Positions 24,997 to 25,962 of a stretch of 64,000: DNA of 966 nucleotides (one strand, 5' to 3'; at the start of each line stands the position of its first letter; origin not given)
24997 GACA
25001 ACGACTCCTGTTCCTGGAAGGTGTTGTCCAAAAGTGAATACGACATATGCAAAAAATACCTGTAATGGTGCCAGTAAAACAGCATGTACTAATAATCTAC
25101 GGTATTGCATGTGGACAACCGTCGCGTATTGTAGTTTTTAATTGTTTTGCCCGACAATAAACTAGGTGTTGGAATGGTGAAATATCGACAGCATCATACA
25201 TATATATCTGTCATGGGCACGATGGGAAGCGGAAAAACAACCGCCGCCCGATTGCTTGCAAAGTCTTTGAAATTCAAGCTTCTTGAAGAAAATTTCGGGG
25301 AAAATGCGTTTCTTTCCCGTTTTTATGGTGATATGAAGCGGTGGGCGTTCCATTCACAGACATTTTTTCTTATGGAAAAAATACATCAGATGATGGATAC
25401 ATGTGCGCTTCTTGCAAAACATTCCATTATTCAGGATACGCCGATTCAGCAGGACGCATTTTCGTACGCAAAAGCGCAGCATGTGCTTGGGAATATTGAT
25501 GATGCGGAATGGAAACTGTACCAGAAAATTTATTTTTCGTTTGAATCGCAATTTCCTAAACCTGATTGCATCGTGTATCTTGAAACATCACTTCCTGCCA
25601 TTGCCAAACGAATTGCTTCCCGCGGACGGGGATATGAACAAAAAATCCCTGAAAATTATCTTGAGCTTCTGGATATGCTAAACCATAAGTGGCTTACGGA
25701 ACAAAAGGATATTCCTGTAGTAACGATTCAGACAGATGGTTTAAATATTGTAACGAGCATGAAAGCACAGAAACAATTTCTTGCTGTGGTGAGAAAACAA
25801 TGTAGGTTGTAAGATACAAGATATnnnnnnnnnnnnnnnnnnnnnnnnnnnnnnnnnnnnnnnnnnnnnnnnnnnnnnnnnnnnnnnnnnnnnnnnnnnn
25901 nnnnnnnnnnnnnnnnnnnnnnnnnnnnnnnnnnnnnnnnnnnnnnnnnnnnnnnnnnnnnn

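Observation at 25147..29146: Tandem cluster of five P-loop nucleotide kinases plus a HAD hydrolase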

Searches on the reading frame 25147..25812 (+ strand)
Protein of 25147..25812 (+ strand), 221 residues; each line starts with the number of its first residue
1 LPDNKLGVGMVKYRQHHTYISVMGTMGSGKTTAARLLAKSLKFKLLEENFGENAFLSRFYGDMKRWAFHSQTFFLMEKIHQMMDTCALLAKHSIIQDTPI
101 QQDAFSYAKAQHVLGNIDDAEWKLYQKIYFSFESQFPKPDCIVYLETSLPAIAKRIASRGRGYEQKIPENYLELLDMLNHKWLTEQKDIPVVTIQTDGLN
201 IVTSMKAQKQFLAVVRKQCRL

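Call 3: search_protein_families(library=pfam, proteins=[window:25147-25812:+], max_evalue=0.01)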
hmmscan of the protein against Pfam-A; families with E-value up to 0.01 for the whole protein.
window:25147-25812:+ (221 aa): 10 families
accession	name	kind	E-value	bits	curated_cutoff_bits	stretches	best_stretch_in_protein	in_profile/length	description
PF01712.25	dNK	-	3.8e-42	144.8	27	1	20-219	1-202/203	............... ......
PF13238.12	AAA_18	-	1.6e-07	32.3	29.4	1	20-162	1-114/128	AAA domain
PF13671.12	AAA_33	-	0.00019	22.2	27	1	22-169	4-130/143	AAA domain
PF01202.28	SKI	-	0.00033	21.2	22.1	0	26-47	1-22/159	Shikimate kinase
PF02223.23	Thymidylate_kin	-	0.00036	20.7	27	0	132-185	110-162/185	Thymidylate kinase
PF13207.12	AAA_17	-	0.00044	21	27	0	24-47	2-25/136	AAA domain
PF00004.35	AAA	-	0.0017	19.2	21.2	1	22-54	3-35/131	ATPase family associated with various cellular activities (AAA)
PF13521.12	AAA_28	-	0.004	17.8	27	1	20-67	2-50/164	AAA domain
PF02367.23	TsaE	-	0.0044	17.4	26.6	1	6-43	10-47/128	Threonylcarbamoyl adenosine biosynthesis protein TsaE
PF13401.12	AAA_22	-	0.0084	16.9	27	0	16-42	4-30/130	AAA domain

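Call 4: search_protein_families(library=ncbifam, proteins=[window:25147-25812:+], max_evalue=0.01)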
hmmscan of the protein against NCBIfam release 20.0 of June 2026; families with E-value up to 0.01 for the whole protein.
window:25147-25812:+ (221 aa): 21 families
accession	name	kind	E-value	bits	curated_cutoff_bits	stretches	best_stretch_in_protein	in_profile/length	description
NF003012.0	PRK03839.1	equivalog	6.4e-06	26.3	152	0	20-47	3-30/180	putative kinase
TIGR00041.1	DTMP_kinase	equivalog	2.3e-05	24.2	83.25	0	129-184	117-172/196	dTMP kinase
NF005942.0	PRK07994.1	equivalog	4.2e-05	22.7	613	1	9-41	31-62/655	DNA polymerase III subunit gamma/tau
NF011522.0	PRK14961.1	equivalog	7e-05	21.8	562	1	10-43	32-64/363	DNA polymerase III subunits gamma and tau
TIGR02173.1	cyt_kin_arch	equivalog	0.00015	21.8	102.1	0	20-45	3-28/169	(d)CMP kinase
NF040667.1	hom_kin_desulfo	exception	0.00015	21.6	197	0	20-49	3-32/163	homoserine kinase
TIGR02397.1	dnaX_nterm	equivalog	0.00019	20.8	250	1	12-44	32-63/355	DNA polymerase III subunit gamma/tau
NF006429.0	PRK08691.1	equivalog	0.00021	20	969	1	13-42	35-63/709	DNA polymerase III subunits gamma and tau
NF008975.0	PRK12323.1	equivalog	0.00072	18.4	875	1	13-42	35-63/709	DNA polymerase III subunit gamma/tau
NF010340.0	PRK13768.1-2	equivalog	0.001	18.9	293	0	18-41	4-27/265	GTPase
TIGR01313.1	therm_gnt_kin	subfamily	0.0012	18.6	113.75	0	22-47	3-28/164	gluconokinase, GntK/IdnK-type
NF011523.0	PRK14962.1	equivalog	0.0021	16.9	576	1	14-42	34-61/474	DNA polymerase III subunits gamma and tau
NF011514.0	PRK14953.1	equivalog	0.0023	16.9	536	1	14-44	36-65/488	DNA polymerase III subunits gamma and tau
TIGR03574.1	selen_PSTK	equivalog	0.003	17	290.5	0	23-173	5-130/249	L-seryl-tRNA(Sec) kinase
NF011521.0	PRK14960.1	equivalog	0.0035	15.8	1228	1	10-42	31-62/702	DNA polymerase III subunit gamma/tau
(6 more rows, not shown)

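Call 48: search_protein_families(library=phrogs, proteins=[window:25147-25812:+], max_evalue=0.01)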
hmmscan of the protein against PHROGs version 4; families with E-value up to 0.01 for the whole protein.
window:25147-25812:+ (221 aa): 6 families
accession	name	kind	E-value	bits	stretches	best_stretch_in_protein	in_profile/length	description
phrog_761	-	other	6.1e-13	50.1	1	18-201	20-200/362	thymidylate kinase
phrog_2107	-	other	4.5e-05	24.2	1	20-179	6-169/201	thymidylate kinase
phrog_5846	-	DNA, RNA and nucleotide metabolism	5.6e-05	23.6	1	9-50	30-71/380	clamp loader of DNA polymerase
phrog_800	-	head and packaging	0.0015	18.2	1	11-211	25-212/511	terminase small subunit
phrog_1815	-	other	0.0069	17.6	0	22-46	8-32/197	guanylate kinase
phrog_168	-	DNA, RNA and nucleotide metabolism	0.0096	16.6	0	22-58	47-83/314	clamp loader of DNA polymerase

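Call 69: search_solved_structures(query=window:25147-25812:+, max_evalue=0.00001, show_alignments=2)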
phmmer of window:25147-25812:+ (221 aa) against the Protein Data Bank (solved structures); distinct sequences matched with E-value up to 0.00001: 22.
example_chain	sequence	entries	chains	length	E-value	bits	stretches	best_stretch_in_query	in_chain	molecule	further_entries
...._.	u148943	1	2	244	1.8e-20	77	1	18-196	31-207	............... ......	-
2jas_A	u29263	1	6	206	1.1e-15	61.3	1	17-194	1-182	DEOXYGUANOSINE KINASE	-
2jaq_A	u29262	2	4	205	3.2e-15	59.8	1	20-194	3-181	DEOXYGUANOSINE KINASE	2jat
3qej_A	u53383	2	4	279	4.2e-10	43.1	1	46-185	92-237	Deoxycytidine kinase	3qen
4jlj_A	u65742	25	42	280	4.2e-10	43.1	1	46-185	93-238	Deoxycytidine kinase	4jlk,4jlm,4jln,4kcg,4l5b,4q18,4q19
2zi3_A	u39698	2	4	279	7.7e-10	42.2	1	51-185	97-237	Deoxycytidine kinase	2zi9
2zi4_A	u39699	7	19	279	7.8e-10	42.2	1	51-185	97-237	Deoxycytidine kinase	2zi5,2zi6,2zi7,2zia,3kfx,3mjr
2no0_A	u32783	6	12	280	7.8e-10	42.2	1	51-185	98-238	Deoxycytidine kinase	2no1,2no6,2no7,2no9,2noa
2a2z_A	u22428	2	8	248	1.3e-09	41.4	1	20-185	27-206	Deoxycytidine kinase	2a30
3ipx_A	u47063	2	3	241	2.4e-09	40.6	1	51-185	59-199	Deoxycytidine kinase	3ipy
5mqj_A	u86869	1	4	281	2.7e-09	40.4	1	51-185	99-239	Deoxycytidine kinase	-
1p5z_B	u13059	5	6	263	2.8e-09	40.4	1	51-185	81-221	Deoxycytidine kinase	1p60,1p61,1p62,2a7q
5mql_A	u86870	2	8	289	2.9e-09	40.3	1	51-185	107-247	Deoxycytidine kinase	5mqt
2qrn_A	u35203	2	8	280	3.3e-09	40.2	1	51-185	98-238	Deoxycytidine kinase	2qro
1j90_A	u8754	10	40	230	4.3e-09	39.7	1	20-188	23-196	Deoxyribonucleoside kinase | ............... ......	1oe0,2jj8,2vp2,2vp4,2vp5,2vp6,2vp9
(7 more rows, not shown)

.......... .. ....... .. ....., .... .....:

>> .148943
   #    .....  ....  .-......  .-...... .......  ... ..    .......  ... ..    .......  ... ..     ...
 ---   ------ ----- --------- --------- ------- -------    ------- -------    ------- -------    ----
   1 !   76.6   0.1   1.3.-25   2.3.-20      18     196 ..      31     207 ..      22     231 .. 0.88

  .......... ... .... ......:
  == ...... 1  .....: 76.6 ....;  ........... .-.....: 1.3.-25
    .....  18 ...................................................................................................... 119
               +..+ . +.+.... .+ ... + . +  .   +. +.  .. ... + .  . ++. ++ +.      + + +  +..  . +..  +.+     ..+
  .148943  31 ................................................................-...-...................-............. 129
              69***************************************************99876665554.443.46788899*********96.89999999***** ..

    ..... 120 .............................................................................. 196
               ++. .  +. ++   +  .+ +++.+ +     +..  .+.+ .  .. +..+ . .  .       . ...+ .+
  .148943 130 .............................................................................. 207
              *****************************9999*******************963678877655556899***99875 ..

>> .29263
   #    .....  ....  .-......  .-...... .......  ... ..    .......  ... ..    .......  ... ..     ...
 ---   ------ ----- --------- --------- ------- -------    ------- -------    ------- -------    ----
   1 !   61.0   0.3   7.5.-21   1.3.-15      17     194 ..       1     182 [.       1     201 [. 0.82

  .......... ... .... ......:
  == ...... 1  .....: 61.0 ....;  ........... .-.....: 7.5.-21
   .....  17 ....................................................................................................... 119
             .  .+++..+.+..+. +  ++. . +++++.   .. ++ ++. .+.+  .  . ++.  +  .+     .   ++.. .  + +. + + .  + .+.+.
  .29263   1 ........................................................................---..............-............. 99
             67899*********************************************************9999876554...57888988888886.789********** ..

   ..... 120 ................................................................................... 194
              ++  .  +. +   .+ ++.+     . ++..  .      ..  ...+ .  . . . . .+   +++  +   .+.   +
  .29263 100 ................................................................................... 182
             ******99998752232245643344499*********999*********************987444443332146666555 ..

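Call 72: find_homologous_proteins(query=window:25189-25812:+, max_evalue=0.00001)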
Query window:25189-25812:+ (207 aa): 612 proteins with E <= 0.00001 among 654 candidates; the best 120 are listed.
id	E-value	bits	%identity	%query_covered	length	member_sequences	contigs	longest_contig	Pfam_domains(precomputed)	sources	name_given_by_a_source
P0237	1.8e-113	395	86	99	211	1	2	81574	PF13238.13,PF01712.26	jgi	-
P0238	6.2e-109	380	84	99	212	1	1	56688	PF13238.13,PF01712.26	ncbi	ncbi:MAG: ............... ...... [Candidatus Gottesmanbacteria bacterium]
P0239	3.3e-108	378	86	94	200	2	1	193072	PF13238.13,PF01712.26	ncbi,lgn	-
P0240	8.9e-107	373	79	100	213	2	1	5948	PF13238.13,PF01712.26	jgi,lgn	-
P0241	1.1e-105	370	82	96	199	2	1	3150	PF02223.24,PF13238.13,PF01712.26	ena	-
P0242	3.9e-105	368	84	95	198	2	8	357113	PF01712.26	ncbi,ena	-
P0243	8.8e-105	367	80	99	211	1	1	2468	PF13238.13,PF01712.26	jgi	jgi:deoxyadenosine/deoxycytidine kinase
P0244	2.4e-104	365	82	96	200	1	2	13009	PF13238.13,PF01712.26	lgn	-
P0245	4.9e-104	364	82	96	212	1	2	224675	PF13238.13,PF01712.26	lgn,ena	-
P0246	3.3e-103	362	81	96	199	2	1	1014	PF02223.24,PF13238.13,PF01712.26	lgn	-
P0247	2.1e-102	359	79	95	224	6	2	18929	PF13238.13,PF01712.26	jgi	jgi:deoxyadenosine/deoxycytidine kinase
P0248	7.7e-102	357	81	94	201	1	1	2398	PF13238.13,PF01712.26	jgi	jgi:deoxyadenosine/deoxycytidine kinase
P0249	1.4e-101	356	77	99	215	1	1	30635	PF13238.13,PF01712.26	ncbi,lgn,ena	-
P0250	6.1e-101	354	76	98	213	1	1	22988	PF13238.13,PF01712.26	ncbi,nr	ncbi:MAG: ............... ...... [Candidatus Gottesmanbacteria bacterium]|nr:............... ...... 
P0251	9.4e-101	354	75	100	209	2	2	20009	PF13238.13,PF01712.26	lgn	-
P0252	1.0e-100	353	79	97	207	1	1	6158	PF13238.13,PF01712.26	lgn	-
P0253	1.1e-100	353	76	99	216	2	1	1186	PF02223.24,PF13238.13,PF01712.26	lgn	-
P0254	1.9e-100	353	76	100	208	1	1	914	PF13238.13,PF01712.26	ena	-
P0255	7.5e-100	351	76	99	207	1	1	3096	PF13238.13,PF01712.26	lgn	-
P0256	1.3e-99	350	80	96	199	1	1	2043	PF01712.26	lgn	-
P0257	1.7e-99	349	74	99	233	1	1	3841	PF01712.26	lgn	-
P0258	1.9e-99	349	81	94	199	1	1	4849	PF01712.26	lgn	-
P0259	3.0e-99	349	77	99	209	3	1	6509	PF13238.13,PF01712.26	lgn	-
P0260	3.6e-99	348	73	99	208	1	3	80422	PF01712.26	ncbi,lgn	-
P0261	4.5e-99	348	74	100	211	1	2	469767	PF13238.13,PF01712.26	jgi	jgi:deoxyadenosine/deoxycytidine kinase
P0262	7.0e-99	347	76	97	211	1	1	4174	PF13238.13,PF01712.26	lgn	-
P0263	8.9e-99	347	75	99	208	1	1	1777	PF01712.26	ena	-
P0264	1.0e-98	347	76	99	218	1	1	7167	PF13238.13,PF01712.26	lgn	-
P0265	1.2e-98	347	78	96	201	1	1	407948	PF13238.13,PF01712.26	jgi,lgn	jgi:deoxyadenosine/deoxycytidine kinase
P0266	1.4e-98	347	75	99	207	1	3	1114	PF13238.13,PF01712.26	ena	-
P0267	1.5e-98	346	78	96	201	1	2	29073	PF13238.13,PF01712.26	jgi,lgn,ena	jgi:hypothetical protein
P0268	1.7e-98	346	79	95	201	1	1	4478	PF02223.24,PF13238.13,PF01712.26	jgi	-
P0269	2.2e-98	346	79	96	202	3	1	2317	PF01712.26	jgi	-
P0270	2.5e-98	346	80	94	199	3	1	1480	PF13671.13,PF01712.26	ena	-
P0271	2.7e-98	346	75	99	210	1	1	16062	PF13238.13,PF01712.26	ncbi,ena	-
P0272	2.9e-98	345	78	96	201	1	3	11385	PF13238.13,PF01712.26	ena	-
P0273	2.9e-98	345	80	94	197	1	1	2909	PF01712.26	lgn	-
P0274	3.5e-98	345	80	94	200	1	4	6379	PF01712.26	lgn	-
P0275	3.6e-98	345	75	98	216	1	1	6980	PF13238.13,PF01712.26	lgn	-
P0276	4.1e-98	345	78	96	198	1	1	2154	PF01712.26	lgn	-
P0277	4.2e-98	345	75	99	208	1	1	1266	PF13238.13,PF01712.26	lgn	-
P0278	4.4e-98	345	75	98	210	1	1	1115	PF13238.13,PF01712.26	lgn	-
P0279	4.7e-98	345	75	98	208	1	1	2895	PF00004.36,PF13238.13,PF01712.26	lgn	-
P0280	5.3e-98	345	77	96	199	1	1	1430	PF01712.26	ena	-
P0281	5.3e-98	345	77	96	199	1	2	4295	PF01712.26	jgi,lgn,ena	jgi:deoxyadenosine/deoxycytidine kinase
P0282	6.4e-98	344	76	99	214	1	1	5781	PF13238.13,PF01712.26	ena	-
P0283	7.9e-98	344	75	99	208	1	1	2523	PF13238.13,PF01712.26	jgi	jgi:deoxyadenosine/deoxycytidine kinase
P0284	9.3e-98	344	79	96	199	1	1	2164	PF01712.26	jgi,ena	-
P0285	1.0e-97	344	77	96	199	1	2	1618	PF01712.26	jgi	-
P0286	1.3e-97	343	76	99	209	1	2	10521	PF13238.13,PF01712.26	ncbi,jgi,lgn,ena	-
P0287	1.4e-97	343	77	96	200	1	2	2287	PF01712.26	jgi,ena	-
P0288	1.5e-97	343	75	98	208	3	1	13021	PF13238.13,PF01712.26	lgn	-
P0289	1.7e-97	343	76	96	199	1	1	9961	PF13238.13,PF01712.26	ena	-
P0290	1.8e-97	343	77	95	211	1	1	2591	PF02223.24,PF13238.13,PF01712.26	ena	-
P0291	2.1e-97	343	78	95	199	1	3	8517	PF01712.26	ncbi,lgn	ncbi:MAG: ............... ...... [Patescibacteria group bacterium]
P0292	2.2e-97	343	77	95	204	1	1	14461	PF13238.13,PF01712.26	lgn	-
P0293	2.4e-97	342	81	92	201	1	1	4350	PF01712.26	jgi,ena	-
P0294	2.7e-97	342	74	98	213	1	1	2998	PF13207.13,PF01202.29,PF13238.13,PF01712.26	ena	-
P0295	2.9e-97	342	74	98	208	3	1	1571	PF13238.13,PF01712.26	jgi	-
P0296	2.9e-97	342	74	100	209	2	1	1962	PF13238.13,PF01712.26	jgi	jgi:deoxyadenosine/deoxycytidine kinase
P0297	3.0e-97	342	79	94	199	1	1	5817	PF13238.13,PF01712.26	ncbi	-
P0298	3.4e-97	342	76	95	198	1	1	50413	PF01712.26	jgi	jgi:deoxyadenosine/deoxycytidine kinase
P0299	3.6e-97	342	76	96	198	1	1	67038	PF13238.13,PF01712.26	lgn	-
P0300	4.6e-97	342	81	92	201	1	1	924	PF01712.26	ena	-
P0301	4.7e-97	342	75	96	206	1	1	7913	PF13207.13,PF13238.13,PF01712.26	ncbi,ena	-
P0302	5.4e-97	341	75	99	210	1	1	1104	PF13238.13,PF01712.26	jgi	-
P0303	6.3e-97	341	75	98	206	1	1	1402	PF13207.13,PF13238.13,PF01712.26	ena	-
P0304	6.3e-97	341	75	98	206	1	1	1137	PF13207.13,PF13238.13,PF01712.26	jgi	-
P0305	6.7e-97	341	73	100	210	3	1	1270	PF13238.13,PF01712.26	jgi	jgi:deoxyadenosine/deoxycytidine kinase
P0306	7.4e-97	341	77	96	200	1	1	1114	PF13238.13,PF01712.26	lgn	-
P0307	8.8e-97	341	78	96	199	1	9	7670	PF01712.26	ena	-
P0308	9.0e-97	341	76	99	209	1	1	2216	PF13238.13,PF01712.26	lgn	-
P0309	9.3e-97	341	75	99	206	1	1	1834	PF02224.25,PF13238.13,PF01712.26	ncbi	-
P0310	9.3e-97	341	75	98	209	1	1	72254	PF13238.13,PF01712.26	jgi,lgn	jgi:hypothetical protein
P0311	1.2e-96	340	77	97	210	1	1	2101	PF13238.13,PF01712.26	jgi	jgi:deoxyadenosine/deoxycytidine kinase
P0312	1.5e-96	340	73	100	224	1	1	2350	PF13238.13,PF01712.26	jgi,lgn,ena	jgi:deoxyadenosine/deoxycytidine kinase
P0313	1.6e-96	340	79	94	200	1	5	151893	PF13238.13,PF01712.26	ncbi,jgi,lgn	-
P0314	1.8e-96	340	75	99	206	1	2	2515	PF13238.13,PF01712.26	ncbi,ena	-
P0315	1.9e-96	340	74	98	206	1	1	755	PF13238.13,PF01712.26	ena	-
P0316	1.9e-96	340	75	98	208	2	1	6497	PF13238.13,PF01712.26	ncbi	-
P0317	2.0e-96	339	73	99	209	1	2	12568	PF02223.24,PF13238.13,PF01712.26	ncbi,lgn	-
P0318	2.1e-96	339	73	99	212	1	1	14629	PF13238.13,PF01712.26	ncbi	-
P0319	2.5e-96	339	74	98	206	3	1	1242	PF13238.13,PF01712.26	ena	-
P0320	3.4e-96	339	76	96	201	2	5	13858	PF13238.13,PF01712.26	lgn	-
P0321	4.0e-96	338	78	96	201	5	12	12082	PF13671.13,PF01712.26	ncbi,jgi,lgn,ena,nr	ncbi:MAG: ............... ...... [Microgenomates group bacterium GW2011_GWC1_39_12]|nr:MAG: deoxynuc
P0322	4.2e-96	338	73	99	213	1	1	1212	PF13238.13,PF01712.26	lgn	-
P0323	4.4e-96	338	75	100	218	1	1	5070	PF02224.25,PF13238.13,PF01712.26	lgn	-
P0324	4.5e-96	338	74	99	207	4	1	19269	PF02224.25,PF13238.13,PF01712.26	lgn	-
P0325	4.6e-96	338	78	95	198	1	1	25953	PF01712.26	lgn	-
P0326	4.7e-96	338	77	96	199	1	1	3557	PF13671.13,PF01712.26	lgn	-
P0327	5.2e-96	338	75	97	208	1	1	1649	PF13238.13,PF01712.26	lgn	-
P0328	5.3e-96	338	73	100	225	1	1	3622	PF13238.13,PF01712.26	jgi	jgi:deoxyadenosine/deoxycytidine kinase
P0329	6.0e-96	338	74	100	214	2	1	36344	PF02223.24,PF13671.13,PF13238.13,PF01712.26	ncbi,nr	ncbi:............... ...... [Candidatus Gottesmanbacteria bacterium]|nr:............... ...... [Cand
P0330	6.7e-96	338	73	98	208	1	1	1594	PF13238.13,PF01712.26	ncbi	-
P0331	8.4e-96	337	73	98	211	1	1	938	PF13238.13,PF01712.26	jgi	jgi:deoxyadenosine/deoxycytidine kinase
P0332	9.3e-96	337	76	96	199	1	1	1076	PF02223.24,PF13238.13,PF01712.26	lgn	-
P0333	1.2e-95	337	75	97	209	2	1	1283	PF13238.13,PF01712.26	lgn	-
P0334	1.3e-95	337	73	100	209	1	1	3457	PF13207.13,PF13238.13,PF01712.26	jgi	jgi:deoxyadenosine/deoxycytidine kinase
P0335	1.6e-95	337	75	97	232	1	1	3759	PF13671.13,PF13238.13,PF01712.26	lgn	-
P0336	1.9e-95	336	76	95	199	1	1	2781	PF00004.36,PF13238.13,PF01712.26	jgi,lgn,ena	-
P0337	2.0e-95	336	74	95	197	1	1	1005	PF02223.24,PF13238.13,PF01712.26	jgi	jgi:deoxyadenosine/deoxycytidine kinase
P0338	2.0e-95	336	78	95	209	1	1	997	PF01712.26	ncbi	-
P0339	2.2e-95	336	73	99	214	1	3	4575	PF13238.13,PF01712.26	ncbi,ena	ncbi:MAG: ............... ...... [Patescibacteria group bacterium]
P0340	2.7e-95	336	74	96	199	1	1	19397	PF01712.26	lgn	-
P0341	2.9e-95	336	74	100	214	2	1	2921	PF13238.13,PF01712.26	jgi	jgi:deoxyadenosine/deoxycytidine kinase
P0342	3.3e-95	335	75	96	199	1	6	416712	PF02223.24,PF13238.13,PF01712.26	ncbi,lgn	-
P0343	3.4e-95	335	77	94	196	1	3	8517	PF01712.26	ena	-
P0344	4.1e-95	335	76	96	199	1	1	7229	PF01712.26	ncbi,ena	-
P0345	4.1e-95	335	73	95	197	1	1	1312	PF01712.26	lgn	-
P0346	4.6e-95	335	73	97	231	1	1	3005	PF13238.13,PF01712.26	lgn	-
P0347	5.0e-95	335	72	99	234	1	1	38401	PF13238.13,PF01712.26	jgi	jgi:deoxyadenosine/deoxycytidine kinase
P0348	5.1e-95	335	77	96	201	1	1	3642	PF13671.13,PF01712.26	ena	-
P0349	5.5e-95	335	74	97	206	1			PF13238.13,PF01712.26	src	-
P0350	6.2e-95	335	76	95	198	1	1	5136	PF02223.24,PF13238.13,PF01712.26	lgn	-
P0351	7.9e-95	334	75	96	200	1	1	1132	PF13238.13,PF01712.26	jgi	jgi:deoxyadenosine/deoxycytidine kinase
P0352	8.0e-95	334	75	97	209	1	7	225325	PF13671.13,PF13207.13,PF13238.13,PF01712.26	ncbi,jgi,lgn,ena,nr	ncbi:MAG TPA: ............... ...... [Patescibacteria group bacterium]|nr:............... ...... [Pa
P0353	8.7e-95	334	75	96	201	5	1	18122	PF13238.13,PF01712.26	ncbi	-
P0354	9.5e-95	334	79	92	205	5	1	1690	PF01712.26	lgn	-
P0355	1.1e-94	334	72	98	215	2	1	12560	PF02223.24,PF13238.13,PF01712.26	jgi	-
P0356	1.1e-94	334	72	97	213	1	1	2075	PF13238.13,PF01712.26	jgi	jgi:deoxyadenosine/deoxycytidine kinase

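Call 74: search_protein_families(library=padloc, proteins=[window:25189-25812:+], max_evalue=0.01)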
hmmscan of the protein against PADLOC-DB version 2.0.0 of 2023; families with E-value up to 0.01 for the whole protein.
window:25189-25812:+ (207 aa): 2 families
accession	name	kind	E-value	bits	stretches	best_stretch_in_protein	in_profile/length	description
PDLC02911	VakA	-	5e-08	31.7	1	6-183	5-148/163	-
PDLC04690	PDC-M51B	-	0.00025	18.8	0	118-150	106-138/191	-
